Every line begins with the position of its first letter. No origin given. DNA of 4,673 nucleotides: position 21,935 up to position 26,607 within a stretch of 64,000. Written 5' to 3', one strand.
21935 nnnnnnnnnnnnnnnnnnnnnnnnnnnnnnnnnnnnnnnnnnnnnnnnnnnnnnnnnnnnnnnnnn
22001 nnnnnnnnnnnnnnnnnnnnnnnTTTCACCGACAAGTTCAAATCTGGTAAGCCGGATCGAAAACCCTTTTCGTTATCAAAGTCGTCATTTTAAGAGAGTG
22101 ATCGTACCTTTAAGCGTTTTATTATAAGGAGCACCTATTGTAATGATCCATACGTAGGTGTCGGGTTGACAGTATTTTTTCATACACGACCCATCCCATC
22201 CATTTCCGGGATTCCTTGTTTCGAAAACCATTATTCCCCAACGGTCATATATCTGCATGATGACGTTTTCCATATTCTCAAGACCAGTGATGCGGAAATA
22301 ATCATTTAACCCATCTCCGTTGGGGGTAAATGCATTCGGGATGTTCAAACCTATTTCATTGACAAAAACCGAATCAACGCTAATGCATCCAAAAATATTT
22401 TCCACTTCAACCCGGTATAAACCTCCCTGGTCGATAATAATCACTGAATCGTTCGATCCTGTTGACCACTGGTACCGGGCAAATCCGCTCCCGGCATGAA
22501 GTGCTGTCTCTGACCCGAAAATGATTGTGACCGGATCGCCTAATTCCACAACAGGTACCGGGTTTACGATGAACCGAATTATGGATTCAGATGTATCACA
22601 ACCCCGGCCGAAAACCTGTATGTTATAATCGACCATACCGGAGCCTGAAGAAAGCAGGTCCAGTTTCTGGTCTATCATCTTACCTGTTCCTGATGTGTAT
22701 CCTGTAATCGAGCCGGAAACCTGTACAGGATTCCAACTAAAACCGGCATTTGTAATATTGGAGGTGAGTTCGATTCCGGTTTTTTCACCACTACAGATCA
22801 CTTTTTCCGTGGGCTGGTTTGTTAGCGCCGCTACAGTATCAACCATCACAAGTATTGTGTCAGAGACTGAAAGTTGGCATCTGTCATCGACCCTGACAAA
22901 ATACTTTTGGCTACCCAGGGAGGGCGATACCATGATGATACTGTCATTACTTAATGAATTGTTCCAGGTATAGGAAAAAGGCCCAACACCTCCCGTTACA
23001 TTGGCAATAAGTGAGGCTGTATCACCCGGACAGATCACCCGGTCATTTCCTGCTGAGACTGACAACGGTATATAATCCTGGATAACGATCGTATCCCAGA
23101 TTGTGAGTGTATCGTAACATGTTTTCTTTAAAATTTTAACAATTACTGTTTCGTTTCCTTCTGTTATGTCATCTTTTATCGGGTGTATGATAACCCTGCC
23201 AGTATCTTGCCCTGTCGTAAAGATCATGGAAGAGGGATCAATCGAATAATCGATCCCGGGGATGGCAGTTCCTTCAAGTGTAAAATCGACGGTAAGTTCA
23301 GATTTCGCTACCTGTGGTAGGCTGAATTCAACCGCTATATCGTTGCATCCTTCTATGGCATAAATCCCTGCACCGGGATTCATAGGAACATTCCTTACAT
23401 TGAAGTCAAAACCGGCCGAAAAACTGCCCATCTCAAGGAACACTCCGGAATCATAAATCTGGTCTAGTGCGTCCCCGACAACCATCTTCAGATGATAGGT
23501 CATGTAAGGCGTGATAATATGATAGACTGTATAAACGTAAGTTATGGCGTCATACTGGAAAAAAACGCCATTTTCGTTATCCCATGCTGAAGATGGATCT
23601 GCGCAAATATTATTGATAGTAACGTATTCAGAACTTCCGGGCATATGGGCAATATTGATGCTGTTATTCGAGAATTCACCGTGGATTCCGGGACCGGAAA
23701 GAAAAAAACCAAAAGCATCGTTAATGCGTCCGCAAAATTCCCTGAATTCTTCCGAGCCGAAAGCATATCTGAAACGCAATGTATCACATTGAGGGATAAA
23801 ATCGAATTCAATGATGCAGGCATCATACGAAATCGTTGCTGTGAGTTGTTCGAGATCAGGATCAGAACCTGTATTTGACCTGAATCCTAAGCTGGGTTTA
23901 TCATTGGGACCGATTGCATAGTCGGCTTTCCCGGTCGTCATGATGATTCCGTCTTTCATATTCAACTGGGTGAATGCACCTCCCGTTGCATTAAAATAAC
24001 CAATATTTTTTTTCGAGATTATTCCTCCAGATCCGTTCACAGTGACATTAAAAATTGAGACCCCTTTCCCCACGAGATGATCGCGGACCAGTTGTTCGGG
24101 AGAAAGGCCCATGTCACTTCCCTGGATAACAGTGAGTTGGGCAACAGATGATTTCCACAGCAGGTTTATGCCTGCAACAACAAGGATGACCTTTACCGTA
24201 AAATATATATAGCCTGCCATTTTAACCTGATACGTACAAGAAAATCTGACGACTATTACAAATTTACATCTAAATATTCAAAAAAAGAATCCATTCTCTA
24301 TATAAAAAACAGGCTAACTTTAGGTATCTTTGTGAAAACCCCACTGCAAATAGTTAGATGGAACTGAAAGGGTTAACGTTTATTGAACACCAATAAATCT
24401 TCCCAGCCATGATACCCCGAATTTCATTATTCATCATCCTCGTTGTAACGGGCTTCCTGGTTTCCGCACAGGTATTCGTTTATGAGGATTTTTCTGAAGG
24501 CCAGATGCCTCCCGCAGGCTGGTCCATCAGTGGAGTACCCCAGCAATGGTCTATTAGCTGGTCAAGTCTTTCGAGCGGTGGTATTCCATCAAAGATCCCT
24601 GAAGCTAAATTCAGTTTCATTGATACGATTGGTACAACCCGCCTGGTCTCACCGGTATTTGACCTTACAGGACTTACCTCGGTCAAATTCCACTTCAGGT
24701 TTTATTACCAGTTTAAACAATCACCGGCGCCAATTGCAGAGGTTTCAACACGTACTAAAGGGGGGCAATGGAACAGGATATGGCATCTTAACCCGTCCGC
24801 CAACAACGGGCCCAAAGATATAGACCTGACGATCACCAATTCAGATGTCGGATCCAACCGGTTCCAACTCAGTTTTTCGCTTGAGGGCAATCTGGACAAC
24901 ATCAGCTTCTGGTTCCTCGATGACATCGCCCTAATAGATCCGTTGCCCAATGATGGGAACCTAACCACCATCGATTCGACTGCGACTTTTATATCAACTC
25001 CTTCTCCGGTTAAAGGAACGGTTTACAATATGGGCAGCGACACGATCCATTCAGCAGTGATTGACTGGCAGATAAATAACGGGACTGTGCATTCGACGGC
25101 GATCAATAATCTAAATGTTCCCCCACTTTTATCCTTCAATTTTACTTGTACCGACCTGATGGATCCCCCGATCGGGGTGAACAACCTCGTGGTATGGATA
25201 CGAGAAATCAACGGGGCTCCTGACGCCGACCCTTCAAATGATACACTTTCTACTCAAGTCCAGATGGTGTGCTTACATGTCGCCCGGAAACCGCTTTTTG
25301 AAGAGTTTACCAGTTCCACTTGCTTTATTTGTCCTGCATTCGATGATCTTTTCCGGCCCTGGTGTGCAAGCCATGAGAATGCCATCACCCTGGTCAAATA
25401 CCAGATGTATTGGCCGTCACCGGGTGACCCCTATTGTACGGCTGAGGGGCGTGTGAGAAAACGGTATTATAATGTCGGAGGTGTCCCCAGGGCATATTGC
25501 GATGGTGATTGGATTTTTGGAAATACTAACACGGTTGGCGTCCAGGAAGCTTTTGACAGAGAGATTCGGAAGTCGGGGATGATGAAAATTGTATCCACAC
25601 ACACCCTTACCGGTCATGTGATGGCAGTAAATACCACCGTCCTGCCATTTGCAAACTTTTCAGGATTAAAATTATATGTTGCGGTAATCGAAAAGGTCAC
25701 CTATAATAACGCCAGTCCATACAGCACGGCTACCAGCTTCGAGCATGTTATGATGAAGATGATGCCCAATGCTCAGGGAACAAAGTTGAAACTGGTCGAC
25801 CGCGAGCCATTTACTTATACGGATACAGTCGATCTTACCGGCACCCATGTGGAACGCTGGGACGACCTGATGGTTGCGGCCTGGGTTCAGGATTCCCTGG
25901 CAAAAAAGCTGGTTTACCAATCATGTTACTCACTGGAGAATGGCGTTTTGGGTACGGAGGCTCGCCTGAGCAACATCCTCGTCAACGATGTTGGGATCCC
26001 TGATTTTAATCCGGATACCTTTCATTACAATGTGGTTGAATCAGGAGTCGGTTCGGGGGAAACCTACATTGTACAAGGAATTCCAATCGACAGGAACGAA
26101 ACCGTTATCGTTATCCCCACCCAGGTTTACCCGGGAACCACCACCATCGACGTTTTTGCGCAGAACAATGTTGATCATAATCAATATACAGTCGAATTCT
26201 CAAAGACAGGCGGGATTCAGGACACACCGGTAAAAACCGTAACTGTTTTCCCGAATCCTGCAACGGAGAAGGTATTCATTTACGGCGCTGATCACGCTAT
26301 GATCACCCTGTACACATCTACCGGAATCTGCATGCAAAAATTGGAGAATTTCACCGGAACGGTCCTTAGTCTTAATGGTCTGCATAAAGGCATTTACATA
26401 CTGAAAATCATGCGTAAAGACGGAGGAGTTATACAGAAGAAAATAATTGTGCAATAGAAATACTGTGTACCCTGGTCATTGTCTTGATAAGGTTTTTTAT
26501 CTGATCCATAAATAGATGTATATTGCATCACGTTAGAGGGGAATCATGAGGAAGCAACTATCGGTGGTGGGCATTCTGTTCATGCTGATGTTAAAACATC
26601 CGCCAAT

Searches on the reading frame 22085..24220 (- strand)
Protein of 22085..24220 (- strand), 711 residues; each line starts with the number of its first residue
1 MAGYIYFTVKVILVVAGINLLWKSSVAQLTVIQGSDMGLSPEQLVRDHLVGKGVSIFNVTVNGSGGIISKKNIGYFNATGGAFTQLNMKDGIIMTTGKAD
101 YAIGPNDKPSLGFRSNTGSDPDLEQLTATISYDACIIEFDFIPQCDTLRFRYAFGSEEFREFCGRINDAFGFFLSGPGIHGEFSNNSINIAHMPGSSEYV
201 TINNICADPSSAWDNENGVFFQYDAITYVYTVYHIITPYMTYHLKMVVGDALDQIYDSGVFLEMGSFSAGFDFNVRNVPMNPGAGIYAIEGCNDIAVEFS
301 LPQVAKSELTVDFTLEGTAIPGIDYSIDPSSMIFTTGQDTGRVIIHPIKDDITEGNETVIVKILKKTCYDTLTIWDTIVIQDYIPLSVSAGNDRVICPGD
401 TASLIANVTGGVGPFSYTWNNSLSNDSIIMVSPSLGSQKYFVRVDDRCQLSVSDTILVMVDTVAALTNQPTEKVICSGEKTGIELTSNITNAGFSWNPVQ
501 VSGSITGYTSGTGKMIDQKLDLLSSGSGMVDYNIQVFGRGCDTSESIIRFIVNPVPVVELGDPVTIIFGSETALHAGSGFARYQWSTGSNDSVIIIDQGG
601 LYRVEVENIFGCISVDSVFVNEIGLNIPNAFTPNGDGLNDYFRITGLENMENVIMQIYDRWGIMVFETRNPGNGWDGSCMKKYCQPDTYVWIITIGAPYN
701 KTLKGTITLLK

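Call 52: search_protein_families(library=ncbifam, proteins=[window:22085-24220:-], max_evalue=1e-10)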
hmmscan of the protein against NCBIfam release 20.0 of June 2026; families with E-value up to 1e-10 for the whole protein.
window:22085-24220:- (711 aa): 2 families
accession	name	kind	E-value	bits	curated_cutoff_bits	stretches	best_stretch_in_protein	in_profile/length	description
NF038133.1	choice_anch_L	domain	1.4e-56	191.4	27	1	44-267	2-219/219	choice-of-anchor L domain-containing protein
TIGR04131.1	Bac_Flav_CTERM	domain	1.2e-17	63.9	35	1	626-710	2-84/85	T9SS type B sorting domain-containing protein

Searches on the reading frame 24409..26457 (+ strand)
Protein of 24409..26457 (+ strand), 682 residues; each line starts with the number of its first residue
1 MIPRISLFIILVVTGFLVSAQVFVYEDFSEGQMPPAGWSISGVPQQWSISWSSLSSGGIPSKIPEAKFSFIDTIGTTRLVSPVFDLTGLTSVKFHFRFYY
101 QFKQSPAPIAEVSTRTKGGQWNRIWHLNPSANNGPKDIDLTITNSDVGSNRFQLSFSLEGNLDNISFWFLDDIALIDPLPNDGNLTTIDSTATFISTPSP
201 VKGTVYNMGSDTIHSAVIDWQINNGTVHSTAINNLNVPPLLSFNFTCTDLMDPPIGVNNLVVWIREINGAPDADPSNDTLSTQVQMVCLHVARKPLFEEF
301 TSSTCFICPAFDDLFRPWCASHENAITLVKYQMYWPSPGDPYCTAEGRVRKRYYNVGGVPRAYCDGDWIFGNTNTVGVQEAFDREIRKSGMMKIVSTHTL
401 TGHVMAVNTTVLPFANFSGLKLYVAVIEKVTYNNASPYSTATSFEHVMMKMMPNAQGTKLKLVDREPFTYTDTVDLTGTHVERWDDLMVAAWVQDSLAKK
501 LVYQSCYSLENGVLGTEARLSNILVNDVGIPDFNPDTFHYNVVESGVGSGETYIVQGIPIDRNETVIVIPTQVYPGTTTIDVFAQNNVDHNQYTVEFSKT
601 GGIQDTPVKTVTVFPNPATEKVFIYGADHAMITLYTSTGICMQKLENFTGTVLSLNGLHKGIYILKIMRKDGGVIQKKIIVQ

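Call 52: search_protein_families(library=ncbifam, proteins=[window:24409-26457:+], max_evalue=1e-10)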
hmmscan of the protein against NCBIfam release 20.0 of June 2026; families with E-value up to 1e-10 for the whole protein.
window:24409-26457:+ (682 aa): 0 families

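Call 67: search_protein_families(library=ncbifam, proteins=[window:24409-26457:+], max_evalue=0.00001)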
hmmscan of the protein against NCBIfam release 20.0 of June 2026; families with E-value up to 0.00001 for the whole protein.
window:24409-26457:+ (682 aa): 1 family
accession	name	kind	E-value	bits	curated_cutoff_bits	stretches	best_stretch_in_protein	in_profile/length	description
TIGR04183.1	Por_Secre_tail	domain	5.9e-10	39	23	1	613-682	1-72/72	T9SS type A sorting domain-containing protein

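Call 68: search_protein_families(library=pfam, proteins=[window:24409-26457:+], max_evalue=0.001)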
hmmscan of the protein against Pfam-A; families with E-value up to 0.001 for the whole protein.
window:24409-26457:+ (682 aa): 2 families
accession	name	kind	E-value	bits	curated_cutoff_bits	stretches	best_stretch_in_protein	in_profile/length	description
PF18962.6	Por_Secre_tail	-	7.8e-09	36.1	27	1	613-681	1-75/75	Secretion system C-terminal sorting domain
PF11551.14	Omp28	-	1.9e-05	25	34.9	1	351-493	5-151/171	Outer membrane protein Omp28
